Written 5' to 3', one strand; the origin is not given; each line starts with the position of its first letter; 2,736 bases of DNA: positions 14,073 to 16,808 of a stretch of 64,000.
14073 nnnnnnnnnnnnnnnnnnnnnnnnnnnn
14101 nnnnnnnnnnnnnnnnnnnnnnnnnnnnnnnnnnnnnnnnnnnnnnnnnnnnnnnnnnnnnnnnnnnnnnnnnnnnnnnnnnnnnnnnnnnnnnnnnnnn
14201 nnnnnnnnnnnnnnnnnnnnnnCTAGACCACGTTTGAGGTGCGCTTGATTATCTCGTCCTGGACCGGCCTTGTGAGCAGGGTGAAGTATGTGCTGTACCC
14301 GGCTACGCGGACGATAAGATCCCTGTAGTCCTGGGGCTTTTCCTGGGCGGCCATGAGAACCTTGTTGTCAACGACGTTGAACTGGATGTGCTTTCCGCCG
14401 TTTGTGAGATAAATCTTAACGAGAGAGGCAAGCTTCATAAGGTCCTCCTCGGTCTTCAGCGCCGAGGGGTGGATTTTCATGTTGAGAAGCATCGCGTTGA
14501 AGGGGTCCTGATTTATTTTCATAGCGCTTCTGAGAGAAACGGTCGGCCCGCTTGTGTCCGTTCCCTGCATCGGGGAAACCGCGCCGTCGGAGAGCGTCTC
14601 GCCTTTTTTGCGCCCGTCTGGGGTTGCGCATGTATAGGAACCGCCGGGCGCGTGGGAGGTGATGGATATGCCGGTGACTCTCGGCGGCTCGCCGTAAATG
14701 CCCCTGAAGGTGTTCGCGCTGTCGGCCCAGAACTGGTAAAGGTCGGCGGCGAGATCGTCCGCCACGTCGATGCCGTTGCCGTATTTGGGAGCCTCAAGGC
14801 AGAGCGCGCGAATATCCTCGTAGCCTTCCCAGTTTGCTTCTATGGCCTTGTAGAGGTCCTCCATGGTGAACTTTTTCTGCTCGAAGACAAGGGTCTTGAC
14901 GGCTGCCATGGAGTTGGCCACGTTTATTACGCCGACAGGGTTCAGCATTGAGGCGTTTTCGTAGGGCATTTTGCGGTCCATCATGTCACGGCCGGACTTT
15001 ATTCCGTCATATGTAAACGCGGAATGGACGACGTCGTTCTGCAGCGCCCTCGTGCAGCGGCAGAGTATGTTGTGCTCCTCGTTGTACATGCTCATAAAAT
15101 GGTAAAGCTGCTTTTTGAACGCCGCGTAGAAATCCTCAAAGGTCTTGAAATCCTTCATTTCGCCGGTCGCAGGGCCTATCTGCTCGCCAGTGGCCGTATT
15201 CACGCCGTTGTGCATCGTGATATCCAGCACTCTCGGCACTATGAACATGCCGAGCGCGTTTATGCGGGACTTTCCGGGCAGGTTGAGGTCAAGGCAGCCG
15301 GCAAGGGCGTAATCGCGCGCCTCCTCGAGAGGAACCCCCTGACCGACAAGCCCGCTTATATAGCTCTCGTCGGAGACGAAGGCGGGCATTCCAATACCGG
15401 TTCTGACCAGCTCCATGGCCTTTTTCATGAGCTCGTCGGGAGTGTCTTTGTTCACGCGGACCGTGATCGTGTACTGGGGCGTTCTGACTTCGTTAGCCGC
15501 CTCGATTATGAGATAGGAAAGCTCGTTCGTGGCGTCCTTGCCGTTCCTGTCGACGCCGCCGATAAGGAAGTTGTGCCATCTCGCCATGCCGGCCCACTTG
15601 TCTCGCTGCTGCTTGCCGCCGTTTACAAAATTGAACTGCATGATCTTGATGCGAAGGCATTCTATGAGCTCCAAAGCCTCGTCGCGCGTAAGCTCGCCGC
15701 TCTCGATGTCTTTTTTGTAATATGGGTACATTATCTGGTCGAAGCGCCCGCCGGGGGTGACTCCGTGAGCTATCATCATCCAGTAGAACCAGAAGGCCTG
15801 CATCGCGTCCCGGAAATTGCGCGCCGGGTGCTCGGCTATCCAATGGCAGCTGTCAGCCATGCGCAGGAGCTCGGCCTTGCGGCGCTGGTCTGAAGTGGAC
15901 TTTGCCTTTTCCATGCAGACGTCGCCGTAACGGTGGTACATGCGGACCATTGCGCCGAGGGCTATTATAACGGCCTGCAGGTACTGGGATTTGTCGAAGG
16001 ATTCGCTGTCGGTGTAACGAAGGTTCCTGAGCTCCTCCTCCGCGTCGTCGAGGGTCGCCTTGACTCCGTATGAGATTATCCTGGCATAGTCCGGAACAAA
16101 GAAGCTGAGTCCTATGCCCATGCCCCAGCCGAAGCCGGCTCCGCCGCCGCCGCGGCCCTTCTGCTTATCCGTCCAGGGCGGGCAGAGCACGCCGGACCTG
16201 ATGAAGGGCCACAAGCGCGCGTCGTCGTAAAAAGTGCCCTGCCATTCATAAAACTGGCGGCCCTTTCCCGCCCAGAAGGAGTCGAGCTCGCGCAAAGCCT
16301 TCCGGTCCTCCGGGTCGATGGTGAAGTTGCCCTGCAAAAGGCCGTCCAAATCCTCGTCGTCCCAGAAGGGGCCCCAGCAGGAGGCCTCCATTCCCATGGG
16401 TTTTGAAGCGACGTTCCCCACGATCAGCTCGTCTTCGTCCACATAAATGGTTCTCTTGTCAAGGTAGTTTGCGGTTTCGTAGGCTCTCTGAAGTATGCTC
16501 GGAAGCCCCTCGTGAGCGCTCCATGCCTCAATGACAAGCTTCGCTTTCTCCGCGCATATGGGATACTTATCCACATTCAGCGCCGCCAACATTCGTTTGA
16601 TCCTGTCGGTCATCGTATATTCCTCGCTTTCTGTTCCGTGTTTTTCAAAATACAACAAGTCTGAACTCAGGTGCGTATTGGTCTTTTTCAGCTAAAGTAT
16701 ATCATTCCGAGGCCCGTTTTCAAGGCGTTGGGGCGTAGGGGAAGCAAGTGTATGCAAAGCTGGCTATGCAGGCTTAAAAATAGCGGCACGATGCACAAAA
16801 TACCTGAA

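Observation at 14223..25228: Candidate uncharacterised catabolic island: GRE + MmgE/PrpD + family-5 ABC importer + LacI regulator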

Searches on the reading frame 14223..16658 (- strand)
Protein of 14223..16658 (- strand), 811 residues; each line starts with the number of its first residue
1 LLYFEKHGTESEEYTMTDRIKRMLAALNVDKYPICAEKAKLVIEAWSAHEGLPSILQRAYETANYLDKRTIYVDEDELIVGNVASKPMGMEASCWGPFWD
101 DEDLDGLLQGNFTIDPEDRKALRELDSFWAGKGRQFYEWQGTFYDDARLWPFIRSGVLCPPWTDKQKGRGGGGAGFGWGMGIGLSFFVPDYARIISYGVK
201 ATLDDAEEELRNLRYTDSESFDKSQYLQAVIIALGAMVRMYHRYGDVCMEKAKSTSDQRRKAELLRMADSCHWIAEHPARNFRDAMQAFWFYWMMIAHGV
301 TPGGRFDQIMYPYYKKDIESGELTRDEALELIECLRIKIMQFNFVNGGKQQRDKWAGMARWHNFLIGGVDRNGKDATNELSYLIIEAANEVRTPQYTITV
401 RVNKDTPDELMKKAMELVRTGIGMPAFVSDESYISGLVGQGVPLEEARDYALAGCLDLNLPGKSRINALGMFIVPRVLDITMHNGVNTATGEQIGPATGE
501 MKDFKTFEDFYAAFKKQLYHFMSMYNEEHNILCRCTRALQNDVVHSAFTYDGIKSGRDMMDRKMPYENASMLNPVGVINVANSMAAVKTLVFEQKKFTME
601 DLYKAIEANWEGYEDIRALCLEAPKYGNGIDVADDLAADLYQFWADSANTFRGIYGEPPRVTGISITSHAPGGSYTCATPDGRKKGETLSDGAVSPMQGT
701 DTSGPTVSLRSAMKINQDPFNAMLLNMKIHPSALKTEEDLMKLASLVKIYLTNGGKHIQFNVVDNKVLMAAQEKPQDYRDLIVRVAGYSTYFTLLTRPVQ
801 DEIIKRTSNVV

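Call 3: search_protein_families(library=pfam, proteins=[window:14223-16658:-])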
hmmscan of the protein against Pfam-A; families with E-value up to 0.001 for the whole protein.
window:14223-16658:- (811 aa): 2 families
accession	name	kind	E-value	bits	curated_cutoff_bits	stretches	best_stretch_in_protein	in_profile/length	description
PF02901.20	PFL-like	-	1.7e-162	542.9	24.3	1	16-671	1-645/647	Pyruvate formate lyase-like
PF01228.26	Gly_radical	-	1.7e-30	106.1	22.2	1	693-793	4-106/106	Glycine radical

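Call 4: search_protein_families(library=ncbifam, proteins=[window:14223-16658:-])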
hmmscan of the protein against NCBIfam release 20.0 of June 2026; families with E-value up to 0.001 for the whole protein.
window:14223-16658:- (811 aa): 12 families
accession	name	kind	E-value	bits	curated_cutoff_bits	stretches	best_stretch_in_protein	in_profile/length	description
TIGR01774.1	PFL2-3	subfamily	3.6e-163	544.7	678.2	1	15-809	1-784/786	formate C-acetyltransferase/glycerol dehydratase family glycyl radical enzyme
NF043068.1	glycl_HYPD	equivalog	3e-150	501.8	1100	2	194-809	162-782/784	trans-4-hydroxy-L-proline dehydratase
NF048011.1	SfplDhtHpsGDes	equivalog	5e-149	498.1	1000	2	187-809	186-819/821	(2S)-3-sulfopropanediol dehydratase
NF033718.1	indole_decarb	equivalog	7e-144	481.1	1100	2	187-613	217-646/868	indoleacetate decarboxylase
TIGR04394.1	choline_CutC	equivalog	1.1e-143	480.6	1050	1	17-807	2-784/789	choline trimethylamine-lyase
NF048009.1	SfplDhtHpfGKleb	equivalog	1.1e-127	427.3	1000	2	183-807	181-820/824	(2S)-3-sulfopropanediol dehydratase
NF007437.0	PRK09983.1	equivalog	2.3e-127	426.2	1109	1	16-809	1-763/765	formate C-acetyltransferase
NF033715.1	glycyl_HPDL_Lrg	equivalog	8.1e-117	391.2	1150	2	221-610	266-678/901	4-hydroxyphenylacetate decarboxylase large subunit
TIGR01255.1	pyr_form_ly_1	equivalog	1.8e-35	122.6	994.2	1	259-807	213-739/744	formate C-acetyltransferase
NF038360.1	rad_fix_GrcA3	exception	5.3e-16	58.5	158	1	738-807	4-73/78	autonomous glycyl radical cofactor GrcA3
NF008341.1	PRK11127.1-1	equivalog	2.7e-10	40.1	145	1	753-807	21-75/80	autonomous glycyl radical cofactor GrcA2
TIGR04365.1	spare_glycyl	equivalog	2.4e-08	34.3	170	1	752-807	66-121/126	autonomous glycyl radical cofactor GrcA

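Call 9: find_homologous_proteins(query=window:14223-16658:-, max_evalue=1e-50)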
Query window:14223-16658:- (811 aa): 1977 proteins with E <= 1e-50 among 8000 candidates; the best 120 are listed.
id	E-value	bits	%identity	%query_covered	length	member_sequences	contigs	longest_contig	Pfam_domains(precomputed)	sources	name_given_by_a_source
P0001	0.0e+0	1684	89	98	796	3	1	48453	PF02901.21,PF01228.27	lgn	-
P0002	0.0e+0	1522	79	98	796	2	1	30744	PF02901.21,PF01228.27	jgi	-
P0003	0.0e+0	1508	78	98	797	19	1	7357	PF02901.21,PF01228.27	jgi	jgi:pyruvate formate-lyase/glycerol dehydratase family glycyl radical enzyme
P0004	0.0e+0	1505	78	98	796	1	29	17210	PF02901.21,PF01228.27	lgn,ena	-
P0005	0.0e+0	1505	78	98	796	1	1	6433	PF02901.21,PF01228.27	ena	-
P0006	0.0e+0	1502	78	98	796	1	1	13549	PF02901.21,PF01228.27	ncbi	-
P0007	0.0e+0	1501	78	98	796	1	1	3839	PF02901.21,PF01228.27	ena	-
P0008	0.0e+0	1492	78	97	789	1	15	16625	PF02901.21,PF01228.27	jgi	-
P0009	0.0e+0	1477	78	97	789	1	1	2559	PF02901.21,PF01228.27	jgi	-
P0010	0.0e+0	1471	77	98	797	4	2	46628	PF02901.21,PF01228.27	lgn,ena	-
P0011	0.0e+0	1449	76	98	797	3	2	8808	PF02901.21,PF01228.27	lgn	-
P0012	0.0e+0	1442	76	98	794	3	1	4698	PF02901.21,PF01228.27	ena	-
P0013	0.0e+0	1441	75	98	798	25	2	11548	PF02901.21,PF01228.27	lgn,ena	-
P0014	0.0e+0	1440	76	98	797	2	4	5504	PF02901.21,PF01228.27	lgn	-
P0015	0.0e+0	1440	75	98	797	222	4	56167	PF02901.21,PF01228.27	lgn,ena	-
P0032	0.0e+0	1411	73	98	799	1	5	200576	PF02901.21,PF01228.27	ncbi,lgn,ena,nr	ncbi:MAG: hypothetical protein IJX90_12740 [Blautia sp.]|nr:hypothetical protein [Blautia sp.]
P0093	0.0e+0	1115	60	98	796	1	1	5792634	PF02901.21,PF01228.27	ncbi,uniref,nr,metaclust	ncbi:glycyl radical protein [Geosporobacter ferrireducens]|uniref:Pyruvate formate-lyase n=1 Tax=Geo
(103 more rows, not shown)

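Call 10: find_encoding_contigs(protein=P0001, flank=10000, max_places=2)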
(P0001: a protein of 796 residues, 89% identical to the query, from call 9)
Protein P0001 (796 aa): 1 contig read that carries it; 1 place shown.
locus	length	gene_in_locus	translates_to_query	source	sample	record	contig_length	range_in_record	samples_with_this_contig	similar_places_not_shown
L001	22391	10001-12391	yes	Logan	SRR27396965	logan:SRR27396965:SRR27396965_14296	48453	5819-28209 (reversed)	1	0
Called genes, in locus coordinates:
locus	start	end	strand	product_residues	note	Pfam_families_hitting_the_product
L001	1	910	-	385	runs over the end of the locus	PF02653:BPD_transp_2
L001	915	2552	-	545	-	PF00005:ABC_tran, PF13304:AAA_21 (faint), PF00005:ABC_tran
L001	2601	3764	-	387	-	PF00532:Peripla_BP_1 (weak), PF13407:Peripla_BP_4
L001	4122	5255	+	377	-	PF12840:HTH_20 (weak), PF00480:ROK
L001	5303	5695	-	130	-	PF00903:Glyoxalase, PF13669:Glyoxalase_4 (faint)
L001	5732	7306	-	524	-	PF13556:HTH_30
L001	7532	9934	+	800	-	PF02901:PFL-like, PF01228:Gly_radical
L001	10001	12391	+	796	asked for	PF02901:PFL-like, PF01228:Gly_radical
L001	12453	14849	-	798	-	PF02901:PFL-like, PF01228:Gly_radical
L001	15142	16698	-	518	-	PF00496:SBP_bac_5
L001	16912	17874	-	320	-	PF02463:SMC_N (weak), PF00005:ABC_tran, PF13304:AAA_21 (faint), PF13401:AAA_22 (faint), PF08352:oligo_HPY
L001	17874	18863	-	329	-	PF00005:ABC_tran, PF02463:SMC_N (faint), PF13304:AAA_21 (weak), PF08352:oligo_HPY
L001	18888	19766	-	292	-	PF12911:OppC_N, PF00528:BPD_transp_1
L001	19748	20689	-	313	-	PF19300:BPD_transp_1_N, PF00528:BPD_transp_1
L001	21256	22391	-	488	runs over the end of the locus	PF01946:Thi4 (faint), PF00890:FAD_binding_2, PF01134:GIDA (faint), PF01266:DAO (weak), PF12831:FAD_oxidored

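Call 11: find_encoding_contigs(protein=P0032, flank=10000, max_places=2)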
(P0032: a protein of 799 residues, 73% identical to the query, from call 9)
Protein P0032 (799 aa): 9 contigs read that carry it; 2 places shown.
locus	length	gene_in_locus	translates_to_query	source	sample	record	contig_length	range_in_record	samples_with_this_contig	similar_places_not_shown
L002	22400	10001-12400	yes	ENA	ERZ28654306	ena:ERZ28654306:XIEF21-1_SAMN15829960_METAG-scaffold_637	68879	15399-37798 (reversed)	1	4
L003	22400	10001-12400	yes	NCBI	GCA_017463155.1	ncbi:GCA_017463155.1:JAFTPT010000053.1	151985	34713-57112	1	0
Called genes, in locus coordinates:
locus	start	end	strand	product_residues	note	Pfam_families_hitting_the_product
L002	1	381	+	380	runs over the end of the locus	PF02771:Acyl-CoA_dh_N, PF02770:Acyl-CoA_dh_M, PF00441:Acyl-CoA_dh_1, PF22924:ACOX_C_alpha1 (faint), PF08028:Acyl-CoA_dh_2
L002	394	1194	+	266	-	PF01012:ETF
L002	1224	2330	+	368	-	PF01012:ETF, PF00766:ETF_alpha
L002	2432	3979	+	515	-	PF13556:HTH_30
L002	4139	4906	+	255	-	PF07721:TPR_4 (faint), PF13428:TPR_14 (faint), PF14559:TPR_19 (faint), PF13424:TPR_12 (weak), PF17874:TPR_MalT (weak), PF13181:TPR_8 (weak), PF13374:TPR_10 (weak), PF13424:TPR_12, +4 more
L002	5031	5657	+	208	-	PF13526:DUF4125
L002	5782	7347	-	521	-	PF13556:HTH_30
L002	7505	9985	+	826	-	PF02901:PFL-like, PF01228:Gly_radical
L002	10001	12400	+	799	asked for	PF02901:PFL-like, PF01228:Gly_radical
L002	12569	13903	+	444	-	PF03600:CitMHS (weak), PF07158:MatC_N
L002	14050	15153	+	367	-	-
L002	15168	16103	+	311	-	PF12837:Fer4_6 (faint), PF13353:Fer4_12 (weak), PF12797:Fer4_2 (faint), PF00037:Fer4 (weak), PF12838:Fer4_7, PF13187:Fer4_9 (weak), PF13237:Fer4_10 (weak), PF04055:Radical_SAM, +1 more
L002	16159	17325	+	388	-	PF06050:HGD-D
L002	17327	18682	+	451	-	PF06050:HGD-D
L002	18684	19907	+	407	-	PF02515:CoA_transf_3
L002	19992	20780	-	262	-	PF00797:Acetyltransf_2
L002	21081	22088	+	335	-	PF01208:URO-D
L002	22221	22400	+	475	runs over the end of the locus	PF00939:Na_sulph_symp, PF03600:CitMHS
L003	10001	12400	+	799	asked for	PF02901:PFL-like, PF01228:Gly_radical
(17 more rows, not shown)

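Call 12: find_encoding_contigs(protein=P0093, flank=10000, max_places=2)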
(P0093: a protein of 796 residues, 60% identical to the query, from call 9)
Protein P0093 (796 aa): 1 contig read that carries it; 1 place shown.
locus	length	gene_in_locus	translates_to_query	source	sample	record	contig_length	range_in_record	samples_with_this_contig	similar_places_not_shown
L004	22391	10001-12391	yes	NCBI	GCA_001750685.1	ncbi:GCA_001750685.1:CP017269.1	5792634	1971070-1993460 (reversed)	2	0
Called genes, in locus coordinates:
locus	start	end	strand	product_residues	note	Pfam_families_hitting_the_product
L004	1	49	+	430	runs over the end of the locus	PF06050:HGD-D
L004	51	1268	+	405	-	PF02515:CoA_transf_3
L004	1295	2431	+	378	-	PF09587:PGA_cap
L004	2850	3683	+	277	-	PF00015:MCPsignal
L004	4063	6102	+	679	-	PF02737:3HCDH_N, PF00725:3HCDH, PF00378:ECH_1, PF16113:ECH_2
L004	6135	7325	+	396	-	PF00108:Thiolase_N, PF02803:Thiolase_C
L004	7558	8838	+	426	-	PF03600:CitMHS, PF07158:MatC_N, PF03600:CitMHS (weak)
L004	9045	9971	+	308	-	PF12837:Fer4_6 (faint), PF13353:Fer4_12, PF04055:Radical_SAM, PF12838:Fer4_7 (faint), PF00037:Fer4 (faint), PF12800:Fer4_4 (faint), PF13237:Fer4_10 (weak), PF13187:Fer4_9 (weak), +1 more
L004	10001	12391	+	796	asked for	PF02901:PFL-like, PF01228:Gly_radical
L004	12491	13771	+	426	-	PF03600:CitMHS, PF07158:MatC_N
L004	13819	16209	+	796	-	PF02901:PFL-like, PF01228:Gly_radical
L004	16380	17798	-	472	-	PF00989:PAS, PF08448:PAS_4 (faint), PF00158:Sigma54_activat, PF14532:Sigma54_activ_2, PF07724:AAA_2 (weak), PF07728:AAA_5 (weak), PF25601:AAA_lid_14, PF02954:HTH_8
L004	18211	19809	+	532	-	PF01144:CoA_trans, PF16957:Mal_decarbox_Al (weak), PF01144:CoA_trans (weak)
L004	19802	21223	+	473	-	PF00939:Na_sulph_symp, PF03600:CitMHS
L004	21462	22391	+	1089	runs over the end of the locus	PF00580:UvrD-helicase, PF13245:AAA_19, PF13604:AAA_30 (faint), PF14890:Intein_splicing, PF13361:UvrD_C, PF13538:UvrD_C_2, PF21196:PcrA_UvrD_tudor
